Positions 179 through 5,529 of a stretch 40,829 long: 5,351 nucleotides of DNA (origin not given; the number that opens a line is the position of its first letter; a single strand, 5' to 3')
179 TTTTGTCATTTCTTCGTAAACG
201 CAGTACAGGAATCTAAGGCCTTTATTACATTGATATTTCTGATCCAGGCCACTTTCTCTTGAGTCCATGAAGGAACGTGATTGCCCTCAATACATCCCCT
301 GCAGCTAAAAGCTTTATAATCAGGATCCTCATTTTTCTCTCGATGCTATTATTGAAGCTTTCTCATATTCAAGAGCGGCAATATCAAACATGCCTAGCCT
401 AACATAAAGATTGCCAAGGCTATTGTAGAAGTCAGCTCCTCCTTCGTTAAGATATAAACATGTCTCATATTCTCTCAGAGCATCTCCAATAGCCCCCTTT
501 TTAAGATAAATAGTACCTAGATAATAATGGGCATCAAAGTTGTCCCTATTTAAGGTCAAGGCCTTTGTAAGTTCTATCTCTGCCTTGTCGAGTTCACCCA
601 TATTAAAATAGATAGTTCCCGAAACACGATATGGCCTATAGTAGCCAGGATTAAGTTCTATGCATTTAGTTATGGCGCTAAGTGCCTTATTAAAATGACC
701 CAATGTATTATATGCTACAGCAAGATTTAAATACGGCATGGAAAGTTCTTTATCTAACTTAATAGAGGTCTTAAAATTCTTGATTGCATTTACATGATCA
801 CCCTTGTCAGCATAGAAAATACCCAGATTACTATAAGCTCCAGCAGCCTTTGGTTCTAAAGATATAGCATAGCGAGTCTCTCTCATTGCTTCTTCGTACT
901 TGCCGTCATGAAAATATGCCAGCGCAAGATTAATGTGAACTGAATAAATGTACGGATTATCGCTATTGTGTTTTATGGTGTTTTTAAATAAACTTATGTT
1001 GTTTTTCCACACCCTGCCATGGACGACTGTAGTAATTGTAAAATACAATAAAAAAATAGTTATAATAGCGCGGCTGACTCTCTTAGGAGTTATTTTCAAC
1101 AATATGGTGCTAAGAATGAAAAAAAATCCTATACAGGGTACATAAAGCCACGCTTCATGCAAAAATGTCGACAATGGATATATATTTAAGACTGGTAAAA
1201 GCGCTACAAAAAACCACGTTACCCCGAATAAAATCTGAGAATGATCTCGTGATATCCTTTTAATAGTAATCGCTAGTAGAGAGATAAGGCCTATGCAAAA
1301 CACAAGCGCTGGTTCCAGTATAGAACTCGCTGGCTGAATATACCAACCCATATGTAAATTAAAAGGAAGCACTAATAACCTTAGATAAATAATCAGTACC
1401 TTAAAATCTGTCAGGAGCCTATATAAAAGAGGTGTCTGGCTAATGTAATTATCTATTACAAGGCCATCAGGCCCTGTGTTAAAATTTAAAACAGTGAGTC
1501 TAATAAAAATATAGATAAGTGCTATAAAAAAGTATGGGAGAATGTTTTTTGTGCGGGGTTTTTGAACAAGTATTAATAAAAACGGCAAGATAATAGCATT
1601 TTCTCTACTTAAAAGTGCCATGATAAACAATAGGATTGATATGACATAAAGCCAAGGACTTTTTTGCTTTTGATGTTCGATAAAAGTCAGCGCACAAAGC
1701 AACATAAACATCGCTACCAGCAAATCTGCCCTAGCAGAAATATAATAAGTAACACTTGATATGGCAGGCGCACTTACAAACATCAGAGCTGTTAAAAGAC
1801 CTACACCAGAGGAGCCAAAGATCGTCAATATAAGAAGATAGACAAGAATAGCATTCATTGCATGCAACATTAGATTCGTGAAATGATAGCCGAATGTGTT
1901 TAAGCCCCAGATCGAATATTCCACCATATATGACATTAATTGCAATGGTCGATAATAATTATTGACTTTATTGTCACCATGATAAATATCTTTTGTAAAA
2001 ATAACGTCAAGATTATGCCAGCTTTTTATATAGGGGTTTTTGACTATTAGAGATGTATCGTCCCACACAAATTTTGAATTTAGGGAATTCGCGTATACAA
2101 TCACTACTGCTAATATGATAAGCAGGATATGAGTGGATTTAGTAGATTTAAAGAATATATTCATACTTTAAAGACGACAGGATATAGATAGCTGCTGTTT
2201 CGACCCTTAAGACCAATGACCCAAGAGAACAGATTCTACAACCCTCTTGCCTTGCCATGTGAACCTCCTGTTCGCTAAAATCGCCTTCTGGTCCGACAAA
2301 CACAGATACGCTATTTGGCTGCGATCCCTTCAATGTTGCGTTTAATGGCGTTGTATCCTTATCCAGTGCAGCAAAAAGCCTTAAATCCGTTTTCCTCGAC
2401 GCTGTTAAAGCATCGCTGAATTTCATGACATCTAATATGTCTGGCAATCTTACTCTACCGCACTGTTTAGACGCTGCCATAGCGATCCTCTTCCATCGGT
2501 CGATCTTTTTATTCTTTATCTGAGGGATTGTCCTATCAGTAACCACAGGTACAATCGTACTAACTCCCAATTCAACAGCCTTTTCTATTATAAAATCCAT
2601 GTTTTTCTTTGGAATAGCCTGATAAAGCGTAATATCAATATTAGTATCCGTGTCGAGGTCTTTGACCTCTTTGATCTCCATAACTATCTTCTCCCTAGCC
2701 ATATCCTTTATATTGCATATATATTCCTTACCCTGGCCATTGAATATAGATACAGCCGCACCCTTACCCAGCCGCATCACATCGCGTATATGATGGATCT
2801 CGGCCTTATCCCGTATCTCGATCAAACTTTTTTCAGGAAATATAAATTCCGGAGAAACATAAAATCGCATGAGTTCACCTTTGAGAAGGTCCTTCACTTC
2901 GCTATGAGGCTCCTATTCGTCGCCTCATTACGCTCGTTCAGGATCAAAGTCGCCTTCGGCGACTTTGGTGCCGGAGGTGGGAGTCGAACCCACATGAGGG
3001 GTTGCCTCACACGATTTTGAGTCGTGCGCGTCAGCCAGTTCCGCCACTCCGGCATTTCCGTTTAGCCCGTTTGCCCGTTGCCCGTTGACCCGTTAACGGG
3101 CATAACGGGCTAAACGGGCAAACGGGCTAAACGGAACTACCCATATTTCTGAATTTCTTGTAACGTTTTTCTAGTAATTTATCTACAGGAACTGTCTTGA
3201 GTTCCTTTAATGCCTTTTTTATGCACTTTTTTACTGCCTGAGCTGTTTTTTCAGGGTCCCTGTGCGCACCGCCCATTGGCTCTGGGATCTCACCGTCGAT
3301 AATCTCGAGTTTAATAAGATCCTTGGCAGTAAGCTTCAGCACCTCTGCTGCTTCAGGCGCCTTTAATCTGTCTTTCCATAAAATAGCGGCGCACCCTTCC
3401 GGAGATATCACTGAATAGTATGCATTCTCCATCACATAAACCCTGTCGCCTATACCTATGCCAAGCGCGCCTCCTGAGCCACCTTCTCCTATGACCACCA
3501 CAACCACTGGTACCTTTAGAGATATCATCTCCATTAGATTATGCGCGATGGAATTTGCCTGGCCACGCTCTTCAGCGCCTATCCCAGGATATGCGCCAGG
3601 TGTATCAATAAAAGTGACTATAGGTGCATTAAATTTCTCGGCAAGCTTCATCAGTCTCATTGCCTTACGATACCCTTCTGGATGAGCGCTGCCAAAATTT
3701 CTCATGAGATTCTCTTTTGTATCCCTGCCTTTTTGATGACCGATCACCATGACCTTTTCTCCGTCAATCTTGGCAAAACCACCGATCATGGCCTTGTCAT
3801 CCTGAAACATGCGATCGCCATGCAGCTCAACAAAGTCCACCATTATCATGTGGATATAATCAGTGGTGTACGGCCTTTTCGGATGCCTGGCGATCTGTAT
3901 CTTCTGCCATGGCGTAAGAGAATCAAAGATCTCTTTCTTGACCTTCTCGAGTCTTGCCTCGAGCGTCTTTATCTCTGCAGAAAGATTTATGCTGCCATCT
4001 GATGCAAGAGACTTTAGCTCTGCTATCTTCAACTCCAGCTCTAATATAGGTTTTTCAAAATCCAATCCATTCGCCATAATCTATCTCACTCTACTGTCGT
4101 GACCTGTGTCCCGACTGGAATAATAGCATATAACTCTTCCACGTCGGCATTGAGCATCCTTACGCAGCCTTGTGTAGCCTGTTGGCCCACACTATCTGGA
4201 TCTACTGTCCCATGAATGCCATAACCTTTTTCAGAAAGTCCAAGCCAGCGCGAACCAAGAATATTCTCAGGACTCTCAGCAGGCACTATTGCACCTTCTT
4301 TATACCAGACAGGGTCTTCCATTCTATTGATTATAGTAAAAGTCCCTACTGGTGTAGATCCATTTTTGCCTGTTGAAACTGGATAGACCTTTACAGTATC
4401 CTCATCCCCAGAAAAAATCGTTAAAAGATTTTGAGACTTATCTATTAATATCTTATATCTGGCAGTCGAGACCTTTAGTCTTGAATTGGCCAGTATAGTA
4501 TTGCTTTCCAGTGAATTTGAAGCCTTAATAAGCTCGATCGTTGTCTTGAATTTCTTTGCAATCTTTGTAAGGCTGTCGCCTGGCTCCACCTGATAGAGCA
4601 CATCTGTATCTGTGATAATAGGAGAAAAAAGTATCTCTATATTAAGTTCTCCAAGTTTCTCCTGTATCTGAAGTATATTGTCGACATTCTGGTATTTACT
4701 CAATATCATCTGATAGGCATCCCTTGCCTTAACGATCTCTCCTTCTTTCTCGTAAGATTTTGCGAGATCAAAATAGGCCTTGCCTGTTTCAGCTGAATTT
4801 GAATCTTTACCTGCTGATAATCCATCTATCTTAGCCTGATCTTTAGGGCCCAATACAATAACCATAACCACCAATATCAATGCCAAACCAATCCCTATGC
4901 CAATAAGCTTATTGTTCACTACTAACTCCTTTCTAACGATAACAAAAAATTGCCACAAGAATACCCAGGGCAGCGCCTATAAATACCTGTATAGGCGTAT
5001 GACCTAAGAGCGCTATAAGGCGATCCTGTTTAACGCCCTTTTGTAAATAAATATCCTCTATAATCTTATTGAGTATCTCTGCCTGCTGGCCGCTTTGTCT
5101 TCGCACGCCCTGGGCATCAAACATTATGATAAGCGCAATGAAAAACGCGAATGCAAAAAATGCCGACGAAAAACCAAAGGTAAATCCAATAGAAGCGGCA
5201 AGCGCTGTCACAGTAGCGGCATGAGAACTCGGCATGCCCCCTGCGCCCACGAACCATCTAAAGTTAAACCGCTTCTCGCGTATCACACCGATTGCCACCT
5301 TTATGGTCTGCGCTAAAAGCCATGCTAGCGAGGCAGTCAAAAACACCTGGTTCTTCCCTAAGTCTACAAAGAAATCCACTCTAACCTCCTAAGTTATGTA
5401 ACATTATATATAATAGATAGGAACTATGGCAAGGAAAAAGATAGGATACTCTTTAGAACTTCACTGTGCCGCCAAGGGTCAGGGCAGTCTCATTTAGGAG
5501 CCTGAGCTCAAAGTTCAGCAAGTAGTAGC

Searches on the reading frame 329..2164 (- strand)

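Call 17: search_protein_families(library=pfam, proteins=[window:329-2164:-], max_evalue=0.001)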
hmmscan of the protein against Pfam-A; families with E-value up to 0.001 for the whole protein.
window:329-2164:- (611 aa): 17 families
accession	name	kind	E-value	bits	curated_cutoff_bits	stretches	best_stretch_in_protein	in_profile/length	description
PF00515.34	TPR_1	-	1.1e-29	101.5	27.8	2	478-508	4-34/34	Tetratricopeptide repeat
PF07719.23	TPR_2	-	1.1e-29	100.5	27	1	409-439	3-33/34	Tetratricopeptide repeat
PF13431.12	TPR_17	-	3.8e-23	80.2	24.4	0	533-563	3-33/34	Tetratricopeptide repeat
PF13181.12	TPR_8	-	1.1e-22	78.6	25.7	1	478-507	4-33/34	Tetratricopeptide repeat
PF13414.12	TPR_11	-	3.7e-21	75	26.8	3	516-557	1-42/42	TPR repeat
PF13424.12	TPR_12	-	1.3e-14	54.6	30.1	1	441-503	3-73/77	Tetratricopeptide repeat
PF13432.12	TPR_16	-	4.8e-12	46.5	32.7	1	516-566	4-53/65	Tetratricopeptide repeat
PF14559.12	TPR_19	-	1.4e-11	45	25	0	489-541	5-57/68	Tetratricopeptide repeat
PF13428.12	TPR_14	-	7.4e-11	42.1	23.5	0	516-551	8-43/44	Tetratricopeptide repeat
PF13176.12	TPR_7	-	8.4e-08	32.2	27.9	0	443-472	1-32/36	Tetratricopeptide repeat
PF12569.14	NatA_aux_su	-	8.5e-08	32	33.3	0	478-539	195-256/515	N-terminal acetyltransferase A, auxiliary subunit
PF13374.12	TPR_10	-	3.2e-07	30.6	27.5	0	412-428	7-23/42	Tetratricopeptide repeat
PF25063.1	ARM_TT21_C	-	1.2e-06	29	35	0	517-569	103-155/209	Tetratricopeptide repeat protein 21 C-terminal ARM domain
PF13371.12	TPR_9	-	7.8e-06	26.3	35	0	487-545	7-65/73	Tetratricopeptide repeat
PF13174.12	TPR_6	-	7.6e-05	23.6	26.3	0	478-506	3-31/33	Tetratricopeptide repeat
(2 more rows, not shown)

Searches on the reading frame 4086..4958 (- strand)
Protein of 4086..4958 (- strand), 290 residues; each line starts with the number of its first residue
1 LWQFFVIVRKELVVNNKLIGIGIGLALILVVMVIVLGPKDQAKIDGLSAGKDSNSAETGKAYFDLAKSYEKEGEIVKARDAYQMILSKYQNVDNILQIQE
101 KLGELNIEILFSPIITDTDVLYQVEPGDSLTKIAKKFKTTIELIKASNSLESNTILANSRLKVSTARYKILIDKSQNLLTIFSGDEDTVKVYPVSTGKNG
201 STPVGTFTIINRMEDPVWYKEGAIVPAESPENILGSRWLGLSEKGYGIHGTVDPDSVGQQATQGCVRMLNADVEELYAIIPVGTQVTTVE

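Call 17: search_protein_families(library=pfam, proteins=[window:4086-4958:-], max_evalue=0.001)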
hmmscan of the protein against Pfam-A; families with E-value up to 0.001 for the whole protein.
window:4086-4958:- (290 aa): 4 families
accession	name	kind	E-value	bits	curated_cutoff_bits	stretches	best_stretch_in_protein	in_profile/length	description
PF03734.19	YkuD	-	1.1e-23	84.9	23.4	1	168-286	2-144/146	L,D-transpeptidase catalytic domain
PF01476.26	LysM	-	1.8e-10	41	20.9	1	122-163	1-42/43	LysM domain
PF13174.12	TPR_6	-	0.00024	22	26.3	1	61-90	2-31/33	Tetratricopeptide repeat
PF23473.1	LysM3_LYK4_5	-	0.0007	20.1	29.3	0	122-156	5-39/48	LYK4/5 LysM3 domain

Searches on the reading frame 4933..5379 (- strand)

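Call 17: search_protein_families(library=pfam, proteins=[window:4933-5379:-], max_evalue=0.001)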
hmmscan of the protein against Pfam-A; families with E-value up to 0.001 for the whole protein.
window:4933-5379:- (148 aa): 1 family
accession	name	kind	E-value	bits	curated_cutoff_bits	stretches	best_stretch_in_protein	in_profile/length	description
PF02681.20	DUF212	-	8.6e-47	158.9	26.5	1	9-142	2-126/126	Divergent PAP2 family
